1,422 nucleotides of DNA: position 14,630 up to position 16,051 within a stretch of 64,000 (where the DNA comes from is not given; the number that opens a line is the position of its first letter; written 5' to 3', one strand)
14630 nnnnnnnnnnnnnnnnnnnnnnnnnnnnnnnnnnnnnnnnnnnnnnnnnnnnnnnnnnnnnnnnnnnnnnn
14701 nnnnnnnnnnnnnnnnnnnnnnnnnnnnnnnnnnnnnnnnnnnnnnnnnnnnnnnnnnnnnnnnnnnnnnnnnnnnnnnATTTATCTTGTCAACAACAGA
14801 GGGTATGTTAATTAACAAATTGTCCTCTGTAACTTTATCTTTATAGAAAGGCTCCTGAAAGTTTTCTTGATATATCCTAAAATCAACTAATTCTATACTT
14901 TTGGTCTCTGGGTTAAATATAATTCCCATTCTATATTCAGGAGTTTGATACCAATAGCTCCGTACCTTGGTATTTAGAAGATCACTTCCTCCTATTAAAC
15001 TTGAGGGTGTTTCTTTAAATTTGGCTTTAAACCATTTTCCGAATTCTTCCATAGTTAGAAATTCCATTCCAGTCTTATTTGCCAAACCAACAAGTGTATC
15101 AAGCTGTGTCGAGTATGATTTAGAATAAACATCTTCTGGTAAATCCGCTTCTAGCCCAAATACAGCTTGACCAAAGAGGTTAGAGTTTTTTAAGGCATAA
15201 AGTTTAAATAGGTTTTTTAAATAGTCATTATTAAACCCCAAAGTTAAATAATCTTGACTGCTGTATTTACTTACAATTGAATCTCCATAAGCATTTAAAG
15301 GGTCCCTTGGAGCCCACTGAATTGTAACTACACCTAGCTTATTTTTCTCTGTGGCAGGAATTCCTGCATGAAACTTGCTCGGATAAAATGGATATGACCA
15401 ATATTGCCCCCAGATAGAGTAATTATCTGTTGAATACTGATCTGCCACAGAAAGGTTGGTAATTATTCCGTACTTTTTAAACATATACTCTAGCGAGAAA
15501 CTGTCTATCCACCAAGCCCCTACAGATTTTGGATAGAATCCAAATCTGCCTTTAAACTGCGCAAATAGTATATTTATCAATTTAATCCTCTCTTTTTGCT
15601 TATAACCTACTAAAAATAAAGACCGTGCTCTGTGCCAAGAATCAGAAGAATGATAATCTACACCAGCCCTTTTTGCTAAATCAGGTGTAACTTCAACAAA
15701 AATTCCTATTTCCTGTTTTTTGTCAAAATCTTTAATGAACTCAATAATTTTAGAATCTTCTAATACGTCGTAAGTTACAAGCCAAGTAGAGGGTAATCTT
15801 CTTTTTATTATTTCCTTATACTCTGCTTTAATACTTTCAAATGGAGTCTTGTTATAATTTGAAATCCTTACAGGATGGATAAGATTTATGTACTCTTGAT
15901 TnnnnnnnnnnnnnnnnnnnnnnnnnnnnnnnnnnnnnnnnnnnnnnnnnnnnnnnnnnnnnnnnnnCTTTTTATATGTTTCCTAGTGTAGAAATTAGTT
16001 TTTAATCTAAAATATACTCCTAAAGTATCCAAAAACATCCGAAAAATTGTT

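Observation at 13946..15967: Previously unrecognised extracytoplasmic domain shared by two large cluster proteins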

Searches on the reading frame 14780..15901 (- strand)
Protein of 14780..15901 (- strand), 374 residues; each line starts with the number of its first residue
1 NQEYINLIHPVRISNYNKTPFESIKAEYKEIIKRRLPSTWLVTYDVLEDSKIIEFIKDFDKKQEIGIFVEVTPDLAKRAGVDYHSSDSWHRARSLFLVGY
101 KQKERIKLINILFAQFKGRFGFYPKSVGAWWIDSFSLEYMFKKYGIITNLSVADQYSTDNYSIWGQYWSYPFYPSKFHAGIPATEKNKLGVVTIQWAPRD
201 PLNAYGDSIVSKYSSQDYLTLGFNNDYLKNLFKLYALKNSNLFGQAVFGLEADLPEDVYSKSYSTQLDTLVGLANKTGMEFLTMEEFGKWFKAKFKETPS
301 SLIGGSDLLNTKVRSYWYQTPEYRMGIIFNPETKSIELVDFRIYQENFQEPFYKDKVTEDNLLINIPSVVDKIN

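Call 9: find_homologous_proteins(query=window:14780-15901:-)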
Query seq(374 aa) (374 aa): 81 proteins with E <= 0.001 among 1786 candidates.
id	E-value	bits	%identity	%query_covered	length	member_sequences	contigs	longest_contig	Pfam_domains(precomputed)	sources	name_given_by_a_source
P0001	5.0e-120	419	49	97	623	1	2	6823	-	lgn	-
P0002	3.9e-116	406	50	99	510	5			-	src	-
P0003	1.2e-114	402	49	100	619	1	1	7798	-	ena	-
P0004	4.7e-113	396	48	99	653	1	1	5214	-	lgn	-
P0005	5.6e-113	396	48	99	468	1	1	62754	PF12979.14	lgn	-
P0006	6.5e-112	393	50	99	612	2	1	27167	-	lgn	-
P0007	9.4e-111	389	50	99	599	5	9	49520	PF12979.14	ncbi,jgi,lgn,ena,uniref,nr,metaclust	ncbi:MAG: hypothetical protein UV07_C0003G0032 [Candidatus Azambacteria bacterium GW2011_GWB1_42_17]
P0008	2.9e-110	387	48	99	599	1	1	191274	-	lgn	-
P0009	1.1e-108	382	46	99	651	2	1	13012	-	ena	-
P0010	3.6e-108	380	50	99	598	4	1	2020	-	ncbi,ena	ncbi:MAG: hypothetical protein AAB697_01525 [Patescibacteria group bacterium]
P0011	2.4e-106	374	50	99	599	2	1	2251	-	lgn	-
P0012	6.7e-106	373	49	99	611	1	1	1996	-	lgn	-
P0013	8.2e-106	372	47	99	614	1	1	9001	PF12979.14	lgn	-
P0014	1.5e-104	368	45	99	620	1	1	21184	-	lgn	-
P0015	1.6e-104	368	48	99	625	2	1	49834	-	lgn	-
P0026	1.9e-98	348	44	100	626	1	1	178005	PF12979.14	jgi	jgi:hypothetical protein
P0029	1.1e-97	346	43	99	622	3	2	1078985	PF12979.14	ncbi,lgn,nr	ncbi:MAG: hypothetical protein HYV90_02830 [Candidatus Woesebacteria bacterium]|nr:MAG: hypothetical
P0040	3.2e-83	298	41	100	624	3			PF12979.14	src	-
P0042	7.6e-82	294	41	99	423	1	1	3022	PF12979.14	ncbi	ncbi:MAG: hypothetical protein G01um101493_264, partial [Microgenomates group bacterium Gr01-1014_93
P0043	4.0e-80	288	40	100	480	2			PF12979.14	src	-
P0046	2.0e-74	269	39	99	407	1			PF12979.14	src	-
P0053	1.0e-68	250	43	86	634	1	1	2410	PF12979.14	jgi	jgi:hypothetical protein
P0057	3.5e-67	245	39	99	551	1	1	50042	PF12979.14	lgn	-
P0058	5.4e-66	241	44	82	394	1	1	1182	PF12979.14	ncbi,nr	ncbi:MAG: hypothetical protein Q8Q86_00155, partial [Candidatus Daviesbacteria bacterium]|nr:hypothe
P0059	6.7e-65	238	42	84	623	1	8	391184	PF12979.14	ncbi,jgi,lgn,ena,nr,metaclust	ncbi:MAG: hypothetical protein A3B38_01980 [Candidatus Levybacteria bacterium RIFCSPLOWO2_01_FULL_36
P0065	2.1e-62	230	42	84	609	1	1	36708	PF12979.14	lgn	-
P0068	1.7e-61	227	37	95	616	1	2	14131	PF12979.14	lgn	-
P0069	3.0e-61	226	50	57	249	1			PF12979.14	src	-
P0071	1.2e-59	221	38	95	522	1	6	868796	-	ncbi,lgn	-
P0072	1.3e-58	217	33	99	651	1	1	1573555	-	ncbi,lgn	-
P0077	1.8e-54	204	36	100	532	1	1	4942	PF12979.14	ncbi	-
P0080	5.6e-51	192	48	51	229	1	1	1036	PF12979.14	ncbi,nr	ncbi:MAG: hypothetical protein Q8Q86_02670, partial [Candidatus Daviesbacteria bacterium]|nr:hypothe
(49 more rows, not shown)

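Call 28: find_encoding_contigs(protein=P0029, flank=10000, max_places=2)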
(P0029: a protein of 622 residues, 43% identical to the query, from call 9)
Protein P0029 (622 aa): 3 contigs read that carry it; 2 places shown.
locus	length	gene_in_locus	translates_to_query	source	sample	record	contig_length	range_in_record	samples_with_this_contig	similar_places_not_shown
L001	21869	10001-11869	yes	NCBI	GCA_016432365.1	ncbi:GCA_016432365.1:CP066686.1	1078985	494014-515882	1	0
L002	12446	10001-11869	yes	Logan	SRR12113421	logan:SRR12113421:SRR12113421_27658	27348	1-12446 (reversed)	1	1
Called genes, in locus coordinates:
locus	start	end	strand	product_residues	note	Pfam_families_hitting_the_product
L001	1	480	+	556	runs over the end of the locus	PF02366:PMT, PF13231:PMT_2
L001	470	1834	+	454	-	PF13231:PMT_2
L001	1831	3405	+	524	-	PF13231:PMT_2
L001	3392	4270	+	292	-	PF00535:Glycos_transf_2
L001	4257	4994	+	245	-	PF00106:adh_short, PF01370:Epimerase (weak), PF08659:KR (weak), PF13561:adh_short_C2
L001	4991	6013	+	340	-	PF13579:Glyco_trans_4_4 (faint), PF13439:Glyco_transf_4, PF00534:Glycos_transf_1, PF13692:Glyco_trans_1_4, PF20706:GT4-conflict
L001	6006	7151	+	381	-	PF04188:Mannosyl_trans2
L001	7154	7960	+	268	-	PF01370:Epimerase, PF04321:RmlD_sub_bind, PF07993:NAD_binding_4 (faint), PF02719:Polysacc_synt_2, PF01073:3Beta_HSD, PF16363:GDP_Man_Dehyd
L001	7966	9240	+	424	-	PF01943:Polysacc_synt, PF13440:Polysacc_synt_3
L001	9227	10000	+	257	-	PF00535:Glycos_transf_2, PF10111:Glyco_tranf_2_2 (weak)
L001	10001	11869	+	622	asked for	PF12979:DUF3863 (faint)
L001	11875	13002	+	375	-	PF13439:Glyco_transf_4 (weak), PF20706:GT4-conflict, PF00534:Glycos_transf_1, PF13692:Glyco_trans_1_4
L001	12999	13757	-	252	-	PF03141:Methyltransf_29 (weak), PF05401:NodS (weak), PF13489:Methyltransf_23, PF01209:Ubie_methyltran, PF13649:Methyltransf_25, PF13847:Methyltransf_31, PF08241:Methyltransf_11, PF08242:Methyltransf_12, +1 more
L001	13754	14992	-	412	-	PF13439:Glyco_transf_4 (weak), PF00534:Glycos_transf_1, PF13692:Glyco_trans_1_4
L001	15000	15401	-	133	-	PF19480:DUF6016 (faint)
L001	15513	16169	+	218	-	PF01209:Ubie_methyltran, PF13489:Methyltransf_23, PF13847:Methyltransf_31, PF08241:Methyltransf_11, PF08242:Methyltransf_12, PF13649:Methyltransf_25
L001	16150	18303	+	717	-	PF13231:PMT_2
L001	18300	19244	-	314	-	PF00535:Glycos_transf_2, PF10111:Glyco_tranf_2_2 (weak), PF13641:Glyco_tranf_2_3 (weak)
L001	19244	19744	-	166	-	PF18915:DUF5667 (weak)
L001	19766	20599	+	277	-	PF00535:Glycos_transf_2, PF10111:Glyco_tranf_2_2 (faint), PF13641:Glyco_tranf_2_3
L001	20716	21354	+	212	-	-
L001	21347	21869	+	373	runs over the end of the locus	PF00155:Aminotran_1_2, PF01041:DegT_DnrJ_EryC1, PF00266:Aminotran_5 (faint)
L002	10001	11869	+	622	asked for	PF12979:DUF3863 (faint)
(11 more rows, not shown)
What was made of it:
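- On DUF3863/DUF3864 (PF12979/PF12980, PDB 3LM3): Precomputed PF12979 flags are marked 'faint' (call 28).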

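Call 29: find_encoding_contigs(protein=P0072, flank=10000, max_places=2)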
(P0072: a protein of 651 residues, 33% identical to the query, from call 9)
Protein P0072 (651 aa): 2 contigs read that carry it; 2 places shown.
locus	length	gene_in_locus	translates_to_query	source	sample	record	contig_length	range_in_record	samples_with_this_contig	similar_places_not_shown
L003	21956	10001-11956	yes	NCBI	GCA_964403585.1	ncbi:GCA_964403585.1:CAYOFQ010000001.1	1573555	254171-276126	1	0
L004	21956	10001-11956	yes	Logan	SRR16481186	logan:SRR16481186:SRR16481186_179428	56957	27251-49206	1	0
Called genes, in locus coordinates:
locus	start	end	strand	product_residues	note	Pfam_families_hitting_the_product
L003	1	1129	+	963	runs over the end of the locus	PF00041:fn3 (faint), PF16841:CBM60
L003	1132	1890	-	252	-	PF00106:adh_short, PF08659:KR, PF13561:adh_short_C2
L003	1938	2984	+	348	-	PF00535:Glycos_transf_2, PF13641:Glyco_tranf_2_3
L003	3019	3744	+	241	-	PF02585:PIG-L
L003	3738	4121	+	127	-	-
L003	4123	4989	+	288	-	PF00892:EamA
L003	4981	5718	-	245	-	PF03473:MOSC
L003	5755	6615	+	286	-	PF00903:Glyoxalase, PF12681:Glyoxalase_2 (faint), PF00903:Glyoxalase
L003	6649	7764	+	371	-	PF06224:AlkZ-like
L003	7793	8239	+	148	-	-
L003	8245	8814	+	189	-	-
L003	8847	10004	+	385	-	PF13439:Glyco_transf_4, PF13579:Glyco_trans_4_4 (weak), PF20706:GT4-conflict, PF00534:Glycos_transf_1, PF13692:Glyco_trans_1_4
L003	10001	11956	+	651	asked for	-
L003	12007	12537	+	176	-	PF08241:Methyltransf_11, PF13649:Methyltransf_25 (faint)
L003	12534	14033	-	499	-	-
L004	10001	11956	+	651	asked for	-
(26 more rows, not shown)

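Call 39: search_protein_representatives(alignment_id=A2)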
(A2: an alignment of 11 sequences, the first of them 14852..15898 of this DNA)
Query: 11 sequences, 354 profile positions. Proteins with E-value up to 0.001 (for the whole library): 963; up to 1e-10: 733; up to 1e-30: 536. The best 150 are listed.
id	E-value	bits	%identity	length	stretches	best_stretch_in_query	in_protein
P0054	2.0e-147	507.5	-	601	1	1-353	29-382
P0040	2.5e-147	507.1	-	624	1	1-353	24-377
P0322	9.0e-147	505.3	-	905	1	2-353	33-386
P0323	1.2e-141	488.5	-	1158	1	2-352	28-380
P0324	1.3e-139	481.8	-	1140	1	2-352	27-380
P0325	2.2e-138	477.7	-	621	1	1-352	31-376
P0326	5.5e-138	476.4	-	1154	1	2-352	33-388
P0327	1.1e-137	475.4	-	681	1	1-354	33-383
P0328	1.2e-137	475.3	-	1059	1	1-353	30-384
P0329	2.0e-136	471.3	-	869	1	1-353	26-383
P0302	7.0e-136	469.5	-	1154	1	1-350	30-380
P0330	7.1e-136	469.5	-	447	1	1-351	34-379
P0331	2.7e-135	467.6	-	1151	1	1-353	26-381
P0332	4.6e-135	466.8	-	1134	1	3-352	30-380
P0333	4.7e-135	466.8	-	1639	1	2-352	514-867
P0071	2.2e-121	421.8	-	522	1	3-332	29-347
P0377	2.4e-121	421.7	-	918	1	2-351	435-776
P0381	2.0e-119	415.4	-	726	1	2-350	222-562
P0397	4.8e-116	404.2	-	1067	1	2-334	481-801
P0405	6.9e-114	397.2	-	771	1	3-351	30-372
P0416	1.4e-111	389.5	-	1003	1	2-352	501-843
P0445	2.4e-105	369.0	-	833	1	2-352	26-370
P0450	2.7e-104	365.6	-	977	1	1-335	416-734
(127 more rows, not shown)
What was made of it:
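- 963 cluster representatives match the profile, 536 of them at E <= 1e-30 (call 39).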

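Call 45: search_protein_families(library=pfam, proteins=[P0333, P0397, P0377, P0381, P0322, P0329, P0405, P0416, P0450, P0445], max_evalue=0.001)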
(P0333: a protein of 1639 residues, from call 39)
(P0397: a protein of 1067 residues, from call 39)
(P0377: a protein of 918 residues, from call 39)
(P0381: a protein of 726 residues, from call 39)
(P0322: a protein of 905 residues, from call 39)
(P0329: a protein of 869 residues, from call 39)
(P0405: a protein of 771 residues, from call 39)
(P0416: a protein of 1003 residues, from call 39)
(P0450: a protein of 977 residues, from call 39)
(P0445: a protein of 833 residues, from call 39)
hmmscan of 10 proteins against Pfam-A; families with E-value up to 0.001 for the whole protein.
P0333 (1639 aa): 2 families
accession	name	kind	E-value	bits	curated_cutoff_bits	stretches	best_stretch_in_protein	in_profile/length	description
PF13440.11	Polysacc_synt_3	-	9.5e-55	186.3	23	1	50-333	2-283/293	Polysaccharide biosynthesis protein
PF01943.22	Polysacc_synt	-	3.6e-27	95.9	28.2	1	27-294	3-274/274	Polysaccharide biosynthesis protein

P0397 (1067 aa): 1 family
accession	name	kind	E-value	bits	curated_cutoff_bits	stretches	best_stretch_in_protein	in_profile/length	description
PF13231.12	PMT_2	-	6.3e-17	62.7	26.1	1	50-202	2-158/160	Dolichyl-phosphate-mannose-protein mannosyltransferase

P0377 (918 aa): 1 family
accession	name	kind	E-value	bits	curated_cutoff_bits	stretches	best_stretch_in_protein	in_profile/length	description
PF13231.12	PMT_2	-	9.6e-05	23.1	26.1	1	81-214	3-137/160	Dolichyl-phosphate-mannose-protein mannosyltransferase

P0381 (726 aa): 0 families

P0322 (905 aa): 0 families

P0329 (869 aa): 0 families

P0405 (771 aa): 0 families

P0416 (1003 aa): 0 families

P0450 (977 aa): 1 family
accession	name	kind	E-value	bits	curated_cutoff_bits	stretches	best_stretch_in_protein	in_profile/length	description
PF13231.12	PMT_2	-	1.7e-10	41.8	26.1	1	77-225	3-152/160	Dolichyl-phosphate-mannose-protein mannosyltransferase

P0445 (833 aa): 0 families
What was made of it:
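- Other genomes fuse the domain behind PMT_2 GT-Cs or behind a Wzx flippase (call 45). It occupies the position where GT-C enzymes normally carry their soluble periplasmic domain: behind PMT_2 cores in P0397, P0377 and P0450 (call 45).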

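Call 62: find_encoding_contigs(protein=P0059, flank=6000, max_places=1)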
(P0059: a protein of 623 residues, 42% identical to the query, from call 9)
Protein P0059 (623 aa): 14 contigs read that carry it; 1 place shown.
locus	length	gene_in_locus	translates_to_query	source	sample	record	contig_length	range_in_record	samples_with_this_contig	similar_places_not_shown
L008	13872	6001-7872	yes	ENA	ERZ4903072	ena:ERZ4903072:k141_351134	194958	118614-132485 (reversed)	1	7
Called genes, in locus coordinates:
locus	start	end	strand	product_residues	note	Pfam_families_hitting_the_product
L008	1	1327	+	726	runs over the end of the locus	-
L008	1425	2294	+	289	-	-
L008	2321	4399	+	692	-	-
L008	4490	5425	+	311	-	PF00535:Glycos_transf_2, PF10111:Glyco_tranf_2_2 (weak), PF13641:Glyco_tranf_2_3 (weak)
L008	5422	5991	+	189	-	-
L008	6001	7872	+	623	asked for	PF12979:DUF3863 (faint)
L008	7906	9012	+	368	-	PF13439:Glyco_transf_4 (faint), PF20706:GT4-conflict, PF00534:Glycos_transf_1, PF13692:Glyco_trans_1_4, PF13524:Glyco_trans_1_2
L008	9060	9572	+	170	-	PF00132:Hexapep, PF14602:Hexapep_2 (weak)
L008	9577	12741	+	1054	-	-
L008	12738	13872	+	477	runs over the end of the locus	PF13231:PMT_2 (weak)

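Call 63: find_encoding_contigs(protein=P0071, flank=6000, max_places=1)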
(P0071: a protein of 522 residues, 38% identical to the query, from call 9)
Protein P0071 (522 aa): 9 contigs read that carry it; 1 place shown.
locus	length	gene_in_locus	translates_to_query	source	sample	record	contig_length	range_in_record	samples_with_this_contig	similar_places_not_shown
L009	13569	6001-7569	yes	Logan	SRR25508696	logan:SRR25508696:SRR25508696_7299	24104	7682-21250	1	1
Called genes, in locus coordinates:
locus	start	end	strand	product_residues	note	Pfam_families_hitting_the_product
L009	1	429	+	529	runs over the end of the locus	PF10131:PTPS_related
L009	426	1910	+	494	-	-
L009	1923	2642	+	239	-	PF00535:Glycos_transf_2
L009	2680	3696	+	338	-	-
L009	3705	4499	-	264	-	PF11345:DUF3147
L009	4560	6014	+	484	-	PF01943:Polysacc_synt, PF13440:Polysacc_synt_3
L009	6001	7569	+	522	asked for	-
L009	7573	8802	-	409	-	-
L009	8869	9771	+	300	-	PF00535:Glycos_transf_2, PF13641:Glyco_tranf_2_3 (weak)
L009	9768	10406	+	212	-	-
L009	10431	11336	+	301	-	PF00535:Glycos_transf_2, PF13641:Glyco_tranf_2_3, PF13632:Glyco_trans_2_3, PF02709:Glyco_transf_7C (weak)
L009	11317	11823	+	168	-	-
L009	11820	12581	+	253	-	PF00535:Glycos_transf_2, PF10111:Glyco_tranf_2_2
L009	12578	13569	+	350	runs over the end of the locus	PF00534:Glycos_transf_1, PF13692:Glyco_trans_1_4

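Call 65: find_related_loci(query=A2, collection=genome_contigs, flank=6000)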
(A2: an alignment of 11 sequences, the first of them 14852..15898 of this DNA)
Query A2 (349 aa) in genome_contigs; peptide patterns used: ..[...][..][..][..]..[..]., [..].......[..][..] (x = any residue, [..] = any of these).
183 stretches matched a pattern; 171 encode a relative of the query (tblastn E <= 1e-3); the best 80 are kept; 80 distinct loci.
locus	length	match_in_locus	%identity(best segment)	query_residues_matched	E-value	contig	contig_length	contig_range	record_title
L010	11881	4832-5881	54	2-349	4e-127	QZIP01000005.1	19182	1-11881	MAG: Candidatus Parcubacteria bacterium isolate SURF_62 Ga0104751_1004240, whole genome shotgun sequence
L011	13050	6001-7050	49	2-349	4e-122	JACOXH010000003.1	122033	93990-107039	MAG: Candidatus Daviesbacteria bacterium isolate NC_groundwater_148_Ag_S-0.1um_39_10 S4_GD2017_2_S1_scaffold_165, whole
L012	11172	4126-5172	49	3-349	7e-121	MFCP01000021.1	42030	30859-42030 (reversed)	MAG: Candidatus Daviesbacteria bacterium RIFCSPHIGHO2_01_FULL_40_11 rifcsphigho2_01_scaffold_2724, whole genome shotgun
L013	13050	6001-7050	49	2-349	6e-115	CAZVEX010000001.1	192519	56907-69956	MAG TPA_asm: uncultured Gammaproteobacteria bacterium isolate binchicken_co38_210 genome assembly, contig: NODE_177_leng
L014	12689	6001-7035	48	2-349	5e-114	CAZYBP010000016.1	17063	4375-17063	MAG TPA_asm: uncultured Gammaproteobacteria bacterium isolate binchicken_co227_340 genome assembly, contig: NODE_6101_le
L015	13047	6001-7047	49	2-349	2e-113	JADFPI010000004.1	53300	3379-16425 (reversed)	MAG: Patescibacteria group bacterium isolate B72T1L10 B72T1L10_NODE492, whole genome shotgun sequence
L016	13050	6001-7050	49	2-349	8e-113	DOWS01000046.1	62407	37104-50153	MAG TPA_asm: Candidatus Daviesbacteria bacterium isolate UBA9644 contig_3810, whole genome shotgun sequence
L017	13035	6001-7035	49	2-349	2e-112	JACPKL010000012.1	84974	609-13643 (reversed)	MAG: Candidatus Daviesbacteria bacterium isolate NC_groundwater_493_Ag_S-0.1um_36_17 S35_SO-1_scaffold_487702, whole gen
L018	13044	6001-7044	48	2-349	7e-111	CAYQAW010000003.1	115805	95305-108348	MAG TPA_asm: uncultured Gammaproteobacteria bacterium isolate binchicken_co251_588 genome assembly, contig: NODE_257_len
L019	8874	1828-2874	47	2-349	3e-109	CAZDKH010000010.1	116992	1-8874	MAG TPA_asm: uncultured Gammaproteobacteria bacterium isolate SRP231805_co4_168 genome assembly, contig: k141_446705, wh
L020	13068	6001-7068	47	2-349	1e-108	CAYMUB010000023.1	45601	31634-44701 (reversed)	MAG TPA_asm: uncultured Gammaproteobacteria bacterium isolate binchicken_co203_488 genome assembly, contig: k141_4251520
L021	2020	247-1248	51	2-349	5e-115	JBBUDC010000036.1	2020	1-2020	MAG: Patescibacteria group bacterium isolate H43-bin206_1 H43_bin206_1_000000000036, whole genome shotgun sequence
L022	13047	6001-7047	48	2-349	1e-108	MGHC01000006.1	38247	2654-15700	MAG: Candidatus Woesebacteria bacterium RIFCSPLOWO2_01_FULL_39_10 rifcsplowo2_01_scaffold_12882, whole genome shotgun se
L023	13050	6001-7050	46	3-349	3e-108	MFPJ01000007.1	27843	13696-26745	MAG: Candidatus Levybacteria bacterium RIFCSPLOWO2_12_FULL_39_17 rifcsplowo2_12_scaffold_1594, whole genome shotgun sequ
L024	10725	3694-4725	46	2-349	3e-107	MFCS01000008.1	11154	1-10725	MAG: Candidatus Daviesbacteria bacterium RIFCSPHIGHO2_01_FULL_41_45 rifcsphigho2_01_scaffold_18720, whole genome shotgun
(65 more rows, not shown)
